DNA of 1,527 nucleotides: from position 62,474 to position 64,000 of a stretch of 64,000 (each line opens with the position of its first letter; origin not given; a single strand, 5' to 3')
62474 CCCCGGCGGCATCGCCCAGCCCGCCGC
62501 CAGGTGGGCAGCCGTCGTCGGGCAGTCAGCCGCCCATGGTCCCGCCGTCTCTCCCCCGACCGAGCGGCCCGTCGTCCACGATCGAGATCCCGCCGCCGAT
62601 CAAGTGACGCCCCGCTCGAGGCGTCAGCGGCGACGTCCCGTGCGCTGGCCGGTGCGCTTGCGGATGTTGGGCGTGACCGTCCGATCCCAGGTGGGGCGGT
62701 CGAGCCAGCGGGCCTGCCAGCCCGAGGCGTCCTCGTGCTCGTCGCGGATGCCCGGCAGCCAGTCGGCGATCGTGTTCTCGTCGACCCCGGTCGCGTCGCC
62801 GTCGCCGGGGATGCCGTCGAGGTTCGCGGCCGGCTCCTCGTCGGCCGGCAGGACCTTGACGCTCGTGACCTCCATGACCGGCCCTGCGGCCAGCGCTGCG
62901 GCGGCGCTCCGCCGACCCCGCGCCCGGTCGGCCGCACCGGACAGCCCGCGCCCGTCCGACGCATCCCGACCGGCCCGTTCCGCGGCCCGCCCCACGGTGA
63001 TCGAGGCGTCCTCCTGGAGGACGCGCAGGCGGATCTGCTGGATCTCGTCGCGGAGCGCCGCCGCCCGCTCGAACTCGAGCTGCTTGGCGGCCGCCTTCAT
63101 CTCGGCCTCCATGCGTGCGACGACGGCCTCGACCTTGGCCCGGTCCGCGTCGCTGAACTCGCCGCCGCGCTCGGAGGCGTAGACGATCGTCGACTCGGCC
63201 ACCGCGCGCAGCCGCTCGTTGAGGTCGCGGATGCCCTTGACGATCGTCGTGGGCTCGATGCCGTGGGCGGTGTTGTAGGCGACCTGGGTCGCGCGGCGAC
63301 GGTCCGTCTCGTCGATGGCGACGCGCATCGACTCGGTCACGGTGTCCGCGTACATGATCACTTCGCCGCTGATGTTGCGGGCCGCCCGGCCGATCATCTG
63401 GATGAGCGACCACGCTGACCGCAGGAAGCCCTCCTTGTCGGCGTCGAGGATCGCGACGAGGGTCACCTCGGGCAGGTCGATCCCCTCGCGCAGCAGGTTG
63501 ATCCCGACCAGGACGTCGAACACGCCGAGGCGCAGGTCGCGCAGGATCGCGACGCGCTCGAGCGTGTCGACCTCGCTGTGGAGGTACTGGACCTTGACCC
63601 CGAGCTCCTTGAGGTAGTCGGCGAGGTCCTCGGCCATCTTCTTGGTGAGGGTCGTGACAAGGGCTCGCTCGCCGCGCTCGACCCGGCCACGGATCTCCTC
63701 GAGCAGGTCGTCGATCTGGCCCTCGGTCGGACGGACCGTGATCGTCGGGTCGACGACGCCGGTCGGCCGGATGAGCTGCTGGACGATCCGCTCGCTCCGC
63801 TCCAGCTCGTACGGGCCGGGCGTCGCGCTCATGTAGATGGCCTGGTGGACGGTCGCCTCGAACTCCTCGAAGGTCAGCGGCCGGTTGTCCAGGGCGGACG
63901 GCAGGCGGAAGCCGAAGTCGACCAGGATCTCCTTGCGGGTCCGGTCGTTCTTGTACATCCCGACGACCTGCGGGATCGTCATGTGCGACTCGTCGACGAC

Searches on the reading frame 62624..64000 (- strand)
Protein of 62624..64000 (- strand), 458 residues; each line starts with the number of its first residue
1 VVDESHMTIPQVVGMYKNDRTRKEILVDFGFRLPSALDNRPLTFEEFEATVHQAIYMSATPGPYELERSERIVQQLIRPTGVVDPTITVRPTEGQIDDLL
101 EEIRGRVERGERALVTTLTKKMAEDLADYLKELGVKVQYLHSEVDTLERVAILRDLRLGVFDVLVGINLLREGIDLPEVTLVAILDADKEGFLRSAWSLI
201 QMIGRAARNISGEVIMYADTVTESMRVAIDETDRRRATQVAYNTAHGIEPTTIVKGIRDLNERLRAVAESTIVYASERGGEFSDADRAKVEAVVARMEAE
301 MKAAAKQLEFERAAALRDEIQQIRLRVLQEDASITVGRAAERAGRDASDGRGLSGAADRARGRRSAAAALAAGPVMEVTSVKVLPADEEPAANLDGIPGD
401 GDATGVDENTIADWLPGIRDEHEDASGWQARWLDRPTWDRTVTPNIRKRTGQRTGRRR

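Call 73: search_protein_families(library=pfam, proteins=[window:62624-64000:-], max_evalue=0.00001)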
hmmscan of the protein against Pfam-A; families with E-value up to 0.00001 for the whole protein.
window:62624-64000:- (458 aa): 3 families
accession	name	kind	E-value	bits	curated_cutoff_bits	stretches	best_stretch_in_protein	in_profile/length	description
PF12344.14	UvrB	-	3.6e-21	75.2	27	1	216-258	1-43/43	Ultra-violet resistance protein B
PF00271.37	Helicase_C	-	2.3e-20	73.3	23.5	1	96-209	3-109/110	Helicase conserved C-terminal domain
PF02151.25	UVR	-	1.3e-07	31.6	21.5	1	292-324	2-34/36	UvrB/uvrC motif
